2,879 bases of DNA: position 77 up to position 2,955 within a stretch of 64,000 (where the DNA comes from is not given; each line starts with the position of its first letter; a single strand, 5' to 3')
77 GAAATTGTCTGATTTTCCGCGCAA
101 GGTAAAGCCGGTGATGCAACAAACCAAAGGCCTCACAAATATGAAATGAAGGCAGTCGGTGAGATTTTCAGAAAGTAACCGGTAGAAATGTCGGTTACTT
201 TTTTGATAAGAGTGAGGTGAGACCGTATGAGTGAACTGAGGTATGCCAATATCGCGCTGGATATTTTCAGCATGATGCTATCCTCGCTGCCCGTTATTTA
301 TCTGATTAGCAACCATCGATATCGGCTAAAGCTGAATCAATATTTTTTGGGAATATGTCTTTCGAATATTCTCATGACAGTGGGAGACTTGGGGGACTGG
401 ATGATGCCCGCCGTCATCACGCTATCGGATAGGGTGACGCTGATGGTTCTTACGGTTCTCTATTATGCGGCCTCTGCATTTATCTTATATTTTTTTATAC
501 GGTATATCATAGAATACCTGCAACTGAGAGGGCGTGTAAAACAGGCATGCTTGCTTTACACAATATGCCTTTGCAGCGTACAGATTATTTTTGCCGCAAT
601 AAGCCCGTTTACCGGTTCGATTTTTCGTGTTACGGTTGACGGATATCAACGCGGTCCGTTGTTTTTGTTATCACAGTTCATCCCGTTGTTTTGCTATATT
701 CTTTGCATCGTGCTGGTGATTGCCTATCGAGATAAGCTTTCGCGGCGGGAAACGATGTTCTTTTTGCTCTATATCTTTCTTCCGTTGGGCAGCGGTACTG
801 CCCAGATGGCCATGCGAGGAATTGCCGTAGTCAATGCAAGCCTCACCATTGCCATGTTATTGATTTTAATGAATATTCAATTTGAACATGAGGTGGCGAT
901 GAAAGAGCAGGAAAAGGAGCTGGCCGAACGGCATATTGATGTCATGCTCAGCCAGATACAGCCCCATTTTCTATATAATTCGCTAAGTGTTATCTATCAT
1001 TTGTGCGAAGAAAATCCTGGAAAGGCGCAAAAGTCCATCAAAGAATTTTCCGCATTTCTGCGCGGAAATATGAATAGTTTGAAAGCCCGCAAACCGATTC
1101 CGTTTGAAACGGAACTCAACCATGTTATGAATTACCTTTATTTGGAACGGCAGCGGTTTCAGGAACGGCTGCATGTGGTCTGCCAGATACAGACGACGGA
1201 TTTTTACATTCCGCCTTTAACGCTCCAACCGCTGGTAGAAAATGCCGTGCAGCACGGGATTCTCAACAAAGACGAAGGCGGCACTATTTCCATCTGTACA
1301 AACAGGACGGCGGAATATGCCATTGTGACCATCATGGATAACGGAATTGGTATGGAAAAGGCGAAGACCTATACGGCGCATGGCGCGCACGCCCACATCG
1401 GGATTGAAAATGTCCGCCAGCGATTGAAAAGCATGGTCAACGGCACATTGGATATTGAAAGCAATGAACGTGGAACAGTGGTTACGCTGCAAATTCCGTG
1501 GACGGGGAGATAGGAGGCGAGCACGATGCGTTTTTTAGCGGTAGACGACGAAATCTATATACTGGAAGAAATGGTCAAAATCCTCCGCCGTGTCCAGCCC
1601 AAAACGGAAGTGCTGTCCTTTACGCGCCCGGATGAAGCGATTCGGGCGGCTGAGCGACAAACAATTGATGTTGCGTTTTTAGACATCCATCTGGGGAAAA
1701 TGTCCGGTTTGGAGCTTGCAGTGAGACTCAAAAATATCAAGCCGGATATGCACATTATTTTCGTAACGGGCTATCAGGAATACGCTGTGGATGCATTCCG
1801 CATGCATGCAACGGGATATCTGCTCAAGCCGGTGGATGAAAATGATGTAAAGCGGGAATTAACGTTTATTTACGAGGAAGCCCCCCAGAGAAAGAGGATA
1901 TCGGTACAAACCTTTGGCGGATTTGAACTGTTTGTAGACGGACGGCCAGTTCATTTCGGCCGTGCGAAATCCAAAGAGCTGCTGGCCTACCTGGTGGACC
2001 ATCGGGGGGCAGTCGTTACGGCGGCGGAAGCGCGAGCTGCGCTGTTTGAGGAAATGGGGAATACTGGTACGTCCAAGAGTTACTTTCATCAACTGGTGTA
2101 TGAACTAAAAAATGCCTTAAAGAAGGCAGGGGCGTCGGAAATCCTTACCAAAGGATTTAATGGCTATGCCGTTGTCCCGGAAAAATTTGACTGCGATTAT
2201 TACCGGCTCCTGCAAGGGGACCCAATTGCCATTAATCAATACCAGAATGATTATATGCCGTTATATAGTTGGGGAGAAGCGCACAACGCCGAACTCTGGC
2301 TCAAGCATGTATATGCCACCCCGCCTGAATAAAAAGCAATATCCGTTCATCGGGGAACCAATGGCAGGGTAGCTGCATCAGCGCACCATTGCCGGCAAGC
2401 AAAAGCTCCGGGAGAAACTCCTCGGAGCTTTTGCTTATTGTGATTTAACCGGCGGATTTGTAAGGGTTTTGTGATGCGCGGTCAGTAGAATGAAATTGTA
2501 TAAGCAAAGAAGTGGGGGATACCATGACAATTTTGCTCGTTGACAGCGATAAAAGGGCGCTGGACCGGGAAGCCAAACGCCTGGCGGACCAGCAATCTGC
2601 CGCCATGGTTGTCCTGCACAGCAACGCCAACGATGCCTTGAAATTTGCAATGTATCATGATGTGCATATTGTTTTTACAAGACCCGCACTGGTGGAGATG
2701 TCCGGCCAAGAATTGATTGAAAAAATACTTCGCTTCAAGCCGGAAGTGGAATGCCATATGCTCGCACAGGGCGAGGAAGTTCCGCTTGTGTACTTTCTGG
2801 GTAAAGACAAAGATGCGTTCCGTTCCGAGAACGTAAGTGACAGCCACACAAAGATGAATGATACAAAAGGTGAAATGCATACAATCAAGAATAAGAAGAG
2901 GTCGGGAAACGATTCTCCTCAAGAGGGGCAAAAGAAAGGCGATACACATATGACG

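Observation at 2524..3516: Orphan pseudo-receiver fused to a repetitive coiled coil, wedged between the two-component system and the pilus genes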

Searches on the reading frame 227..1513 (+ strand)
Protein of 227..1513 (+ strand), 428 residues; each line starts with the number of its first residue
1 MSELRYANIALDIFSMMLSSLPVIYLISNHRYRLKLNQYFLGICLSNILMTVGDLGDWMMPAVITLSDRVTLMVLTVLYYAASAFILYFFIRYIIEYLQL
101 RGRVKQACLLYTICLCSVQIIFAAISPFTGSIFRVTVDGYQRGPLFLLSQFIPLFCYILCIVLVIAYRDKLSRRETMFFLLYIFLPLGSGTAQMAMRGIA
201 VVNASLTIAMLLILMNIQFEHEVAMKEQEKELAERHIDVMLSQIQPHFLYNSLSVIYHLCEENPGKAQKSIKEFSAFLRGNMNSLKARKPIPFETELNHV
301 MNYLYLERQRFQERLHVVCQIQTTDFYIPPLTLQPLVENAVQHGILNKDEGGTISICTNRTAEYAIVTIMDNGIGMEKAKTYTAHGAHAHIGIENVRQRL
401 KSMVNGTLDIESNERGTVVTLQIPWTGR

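Call 3: search_protein_families(library=pfam, proteins=[window:227-1513:+], max_evalue=0.1)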
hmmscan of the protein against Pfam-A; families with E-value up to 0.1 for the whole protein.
window:227-1513:+ (428 aa): 3 families
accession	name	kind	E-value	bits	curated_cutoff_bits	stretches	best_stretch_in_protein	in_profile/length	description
PF06580.19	His_kinase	-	1.6e-20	73.6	25.2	1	238-315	4-81/81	Histidine kinase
PF02518.31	HATPase_c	-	2.7e-10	41.1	26.4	1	333-425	10-109/111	Histidine kinase-, DNA gyrase B-, and HSP90-like ATPase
PF16927.11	HisKA_7TM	-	8.3e-06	26.2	28.6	1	14-217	4-214/224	N-terminal 7TM region of histidine kinase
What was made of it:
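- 227..1513 (+): Sensor histidine kinase: multi-pass membrane N-terminus, His_kinase (PF06580) and HATPase_c domains. Pfam hits in call 3.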

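Call 4: search_protein_families(library=ncbifam, proteins=[window:227-1513:+], max_evalue=0.1)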
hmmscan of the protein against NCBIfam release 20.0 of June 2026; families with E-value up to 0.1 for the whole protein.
window:227-1513:+ (428 aa): 20 families
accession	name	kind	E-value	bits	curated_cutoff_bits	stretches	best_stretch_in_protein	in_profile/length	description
NF052443.1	SensHisKinMctS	equivalog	1.5e-06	26.8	700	1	353-425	379-448/457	two-component system sensor histidine kinase MctS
NF053867.1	SprKinKinDBac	equivalog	3.4e-05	22.5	775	1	337-425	402-497/500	sporulation kinase KinD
NF008184.0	PRK10935.1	equivalog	9.6e-05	21.2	553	1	339-424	482-558/565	nitrate/nitrite two-component system sensor histidine kinase NarQ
NF010077.0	PRK13559.1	subfamily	0.00012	21.1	361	1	331-427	270-361/364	hypothetical protein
NF046044.1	PnpS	equivalog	0.00024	20.2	400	1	326-380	279-333/390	two-component system histidine kinase PnpS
NF008298.1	PRK11086.1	subfamily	0.00027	19.5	520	1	336-426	431-526/529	DcuS/MalK family sensor histidine kinase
NF047874.1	MASE3_PAS_HK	subfamily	0.0016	17.3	560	1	13-215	21-214/655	MASE3 domain-containing sensor histidine kinase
NF041735.1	hist_kin_RppB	equivalog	0.0016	17.3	400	1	333-380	334-381/438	two-component system sensor histidine kinase RppB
TIGR02916.1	PEP_his_kin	equivalog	0.0016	17.1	300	1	297-424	545-679/679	XrtA/PEP-CTERM system histidine kinase PrsK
NF052306.1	BluLightHisKinLov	equivalog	0.004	16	450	1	331-424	245-333/334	blue-light-activated histidine kinase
TIGR02966.1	phoR_proteo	equivalog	0.0053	15.8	334.2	1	333-379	234-276/333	phosphate regulon sensor histidine kinase PhoR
NF033092.0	HK_WalK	equivalog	0.019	13.5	725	1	327-380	483-536/594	cell wall metabolism sensor histidine kinase WalK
NF041210.1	his_kin_PieS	equivalog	0.028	13.4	850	0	338-424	370-469/474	two component system sensor histidine kinase PieS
NF045595.1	HK_scytonemin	equivalog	0.04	12.3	865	1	311-378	510-577/637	scytonemin biosynthesis sensor histidine kinase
NF047322.1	HK_morpho_MacS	equivalog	0.043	13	300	1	364-424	307-367/367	MacS family sensor histidine kinase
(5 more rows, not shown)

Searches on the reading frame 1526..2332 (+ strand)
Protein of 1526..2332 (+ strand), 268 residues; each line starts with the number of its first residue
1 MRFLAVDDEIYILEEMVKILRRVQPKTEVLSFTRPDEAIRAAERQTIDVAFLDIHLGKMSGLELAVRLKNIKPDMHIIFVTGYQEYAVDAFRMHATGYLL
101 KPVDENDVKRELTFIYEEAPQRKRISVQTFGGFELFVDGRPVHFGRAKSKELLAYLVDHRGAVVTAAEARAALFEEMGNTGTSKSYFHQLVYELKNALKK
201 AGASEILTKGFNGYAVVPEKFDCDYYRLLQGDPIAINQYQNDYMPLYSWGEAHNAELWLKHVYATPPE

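Call 3: search_protein_families(library=pfam, proteins=[window:1526-2332:+], max_evalue=0.1)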
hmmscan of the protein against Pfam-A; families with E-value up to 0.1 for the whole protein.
window:1526-2332:+ (268 aa): 2 families
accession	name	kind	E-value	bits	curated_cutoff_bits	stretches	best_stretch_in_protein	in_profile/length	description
PF00072.30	Response_reg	-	2e-21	76.7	30.2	1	4-110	2-108/111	Response regulator receiver domain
PF00486.34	Trans_reg_C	-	0.0035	17.8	26.2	1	147-215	8-76/77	Transcriptional regulatory protein, C terminal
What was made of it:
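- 1526..2332 (+): Response regulator: intact receiver (Asp54) plus an OmpR/SARP-like winged-helix C-terminus. Pfam Response_reg E 2e-21 and a weak Trans_reg_C hit (call 3).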

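Call 4: search_protein_families(library=ncbifam, proteins=[window:1526-2332:+], max_evalue=0.1)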
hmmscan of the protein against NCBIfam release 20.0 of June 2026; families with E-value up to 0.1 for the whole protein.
window:1526-2332:+ (268 aa): 78 families (the best 25 are shown)
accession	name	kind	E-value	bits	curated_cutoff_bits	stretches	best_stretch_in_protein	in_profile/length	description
NF008677.0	PRK11697.1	equivalog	3.1e-21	75.8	246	1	1-124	2-124/238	two-component system response regulator BtsR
NF010684.1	PRK14084.1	equivalog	1.2e-18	67.8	375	1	1-118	1-118/254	response regulator transcription factor LytR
NF053512.1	nitric_RR_NosR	exception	8.1e-12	44.9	400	1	4-112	2-111/422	response regulator c-di-GMP phosphodiesterase, NosR family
NF033791.1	ActR_PrrA_rreg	equivalog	1.8e-11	44.3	250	1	4-121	5-122/173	ActR/PrrA/RegA family redox response regulator transcription factor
NF052313.1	T9SS_RR_PorX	equivalog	4e-11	42.4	300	1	2-108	2-108/513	T9SS response regulator signal transducer PorX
NF046022.1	RespRegCpdRBruc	equivalog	9.6e-11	41.7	180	1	7-114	8-115/120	cell cycle two-component system response regulator CpdR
TIGR01818.1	ntrC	equivalog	9.9e-10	37.8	558.6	1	5-107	3-105/463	nitrogen regulation protein NR(I)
NF008296.0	PRK11083.1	equivalog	4e-09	36.2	273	1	3-146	6-149/228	two-component system response regulator CreB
NF007935.0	PRK10651.1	equivalog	1.3e-08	34.3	250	1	4-112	10-120/216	two-component system response regulator NarL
NF008469.0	PRK11361.1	equivalog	1.4e-08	33.9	714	1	2-109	6-113/461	acetoacetate metabolism transcriptional regulator AtoC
NF041946.1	LuxO_transreg_Vib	equivalog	1.4e-08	33.9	800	1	34-109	28-105/463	quorum-sensing sigma-54 dependent transcriptional regulator LuxO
NF052445.1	RespRegMctR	equivalog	3.9e-08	32.9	300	1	2-109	3-112/205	two-component system response regulator MctR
NF051850.1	RespRegRprY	equivalog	5.9e-08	32.4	370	1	31-119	33-123/234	response regulator transcription factor RprY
NF011896.0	PRK15369.1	equivalog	6.9e-08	32.3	242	1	2-102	5-107/211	two component system response regulator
NF041367.1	CheY_Halo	equivalog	1.2e-07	32.1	200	1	34-112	30-110/114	chemotaxis protein CheY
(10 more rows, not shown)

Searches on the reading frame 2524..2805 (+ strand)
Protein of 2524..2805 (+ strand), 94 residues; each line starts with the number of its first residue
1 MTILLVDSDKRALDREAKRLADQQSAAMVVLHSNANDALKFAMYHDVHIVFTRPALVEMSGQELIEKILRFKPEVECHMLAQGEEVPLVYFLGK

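Call 80: search_solved_structures(query=A4, max_evalue=0.01, show_alignments=2)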
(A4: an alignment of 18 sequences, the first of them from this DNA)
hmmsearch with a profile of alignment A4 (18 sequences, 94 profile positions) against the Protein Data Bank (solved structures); distinct sequences matched with E-value up to 0.01: 8.
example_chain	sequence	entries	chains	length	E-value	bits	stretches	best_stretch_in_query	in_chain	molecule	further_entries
3hv2_A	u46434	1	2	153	4.1e-06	30.3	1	3-88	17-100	Response regulator/HD domain protein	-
4lzl_A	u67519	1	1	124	0.00016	25.2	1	20-86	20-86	Response regulator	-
7pvk_A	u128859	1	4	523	0.00019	24.9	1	3-86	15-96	Response regulator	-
7pv7_D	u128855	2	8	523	0.00019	24.9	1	3-86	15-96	Response regulator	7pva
5vfa_A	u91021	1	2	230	0.00023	24.7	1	20-86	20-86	Response regulator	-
5u8k_A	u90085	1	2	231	0.00023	24.7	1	20-86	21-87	Response regulator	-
5u8m_A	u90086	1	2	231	0.00023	24.7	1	20-86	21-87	Response regulator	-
2rjn_A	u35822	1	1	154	0.0041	20.7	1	2-82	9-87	Response regulator receiver:Metal-dependent phosphohydrolase, HD subdomain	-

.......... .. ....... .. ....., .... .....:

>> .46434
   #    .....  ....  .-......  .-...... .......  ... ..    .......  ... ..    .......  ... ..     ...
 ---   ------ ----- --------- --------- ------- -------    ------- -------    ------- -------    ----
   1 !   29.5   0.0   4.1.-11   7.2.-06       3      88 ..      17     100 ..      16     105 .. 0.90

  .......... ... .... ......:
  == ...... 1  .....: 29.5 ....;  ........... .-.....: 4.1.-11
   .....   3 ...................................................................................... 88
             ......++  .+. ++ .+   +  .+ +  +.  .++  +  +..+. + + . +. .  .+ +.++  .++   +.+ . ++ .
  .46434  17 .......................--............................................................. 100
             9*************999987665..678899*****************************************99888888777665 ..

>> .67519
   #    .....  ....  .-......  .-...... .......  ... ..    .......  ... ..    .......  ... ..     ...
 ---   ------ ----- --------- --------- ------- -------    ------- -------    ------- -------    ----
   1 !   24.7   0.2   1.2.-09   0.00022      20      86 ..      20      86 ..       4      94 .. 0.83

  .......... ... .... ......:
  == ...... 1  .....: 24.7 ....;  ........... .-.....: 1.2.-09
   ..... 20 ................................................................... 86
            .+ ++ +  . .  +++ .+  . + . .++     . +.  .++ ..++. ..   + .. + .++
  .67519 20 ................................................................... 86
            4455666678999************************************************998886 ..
